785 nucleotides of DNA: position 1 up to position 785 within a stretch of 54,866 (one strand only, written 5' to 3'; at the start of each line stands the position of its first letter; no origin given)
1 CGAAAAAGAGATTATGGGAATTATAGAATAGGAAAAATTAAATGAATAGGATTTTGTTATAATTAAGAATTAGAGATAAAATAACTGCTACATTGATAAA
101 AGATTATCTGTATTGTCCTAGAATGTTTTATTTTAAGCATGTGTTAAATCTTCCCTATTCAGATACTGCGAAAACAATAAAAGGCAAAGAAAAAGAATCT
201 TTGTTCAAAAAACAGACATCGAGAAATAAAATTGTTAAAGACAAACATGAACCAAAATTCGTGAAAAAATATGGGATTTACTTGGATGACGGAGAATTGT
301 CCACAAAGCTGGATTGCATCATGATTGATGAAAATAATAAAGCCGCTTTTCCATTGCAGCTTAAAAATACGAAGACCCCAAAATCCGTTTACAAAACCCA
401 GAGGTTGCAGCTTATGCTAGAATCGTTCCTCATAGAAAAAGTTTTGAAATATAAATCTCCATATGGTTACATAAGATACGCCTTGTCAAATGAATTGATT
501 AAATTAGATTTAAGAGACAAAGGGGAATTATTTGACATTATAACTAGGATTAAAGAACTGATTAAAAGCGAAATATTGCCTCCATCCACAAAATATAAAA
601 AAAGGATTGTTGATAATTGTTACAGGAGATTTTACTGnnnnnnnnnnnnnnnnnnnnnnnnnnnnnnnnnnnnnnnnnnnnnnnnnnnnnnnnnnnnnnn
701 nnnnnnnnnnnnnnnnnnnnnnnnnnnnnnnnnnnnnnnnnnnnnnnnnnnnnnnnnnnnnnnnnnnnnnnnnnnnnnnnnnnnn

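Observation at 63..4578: Compact type V-F-like CRISPR-Cas locus: degenerate cas4, a 639-aa Cas12f/Cas14-type RuvC effector, a tracrRNA region and a 23-repeat array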

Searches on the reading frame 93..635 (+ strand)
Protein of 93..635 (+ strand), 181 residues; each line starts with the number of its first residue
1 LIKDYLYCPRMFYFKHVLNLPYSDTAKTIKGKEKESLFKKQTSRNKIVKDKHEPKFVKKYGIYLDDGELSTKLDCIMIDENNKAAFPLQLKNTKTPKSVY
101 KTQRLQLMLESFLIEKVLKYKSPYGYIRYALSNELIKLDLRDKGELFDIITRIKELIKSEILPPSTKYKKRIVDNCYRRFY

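Call 5: search_protein_families(library=pfam, proteins=[window:93-635:+], max_evalue=1)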
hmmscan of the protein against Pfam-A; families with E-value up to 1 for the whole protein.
window:93-635:+ (181 aa): 2 families
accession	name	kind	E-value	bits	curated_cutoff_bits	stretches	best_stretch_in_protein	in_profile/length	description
PF01930.23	Cas_Cas4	-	5.4e-08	33.5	22.7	1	1-176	4-152/160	Domain of unknown function DUF83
PF05415.18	Peptidase_C36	-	0.076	13.5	27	1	49-99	27-77/100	Beet necrotic yellow vein furovirus-type papain-like endopeptidase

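Call 6: search_protein_families(library=ncbifam, proteins=[window:93-635:+], max_evalue=1)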
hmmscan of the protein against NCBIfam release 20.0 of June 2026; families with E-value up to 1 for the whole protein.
window:93-635:+ (181 aa): 2 families
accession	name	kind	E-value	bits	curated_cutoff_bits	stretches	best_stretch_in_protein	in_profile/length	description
TIGR00372.1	cas4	equivalog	8e-18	64.9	65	1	1-170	5-167/180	CRISPR-associated protein Cas4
NF049935.1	cas4g_cas1g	exception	5e-16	58.3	560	1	1-169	6-177/546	CRISPR-associated endonuclease Cas4g/Cas1g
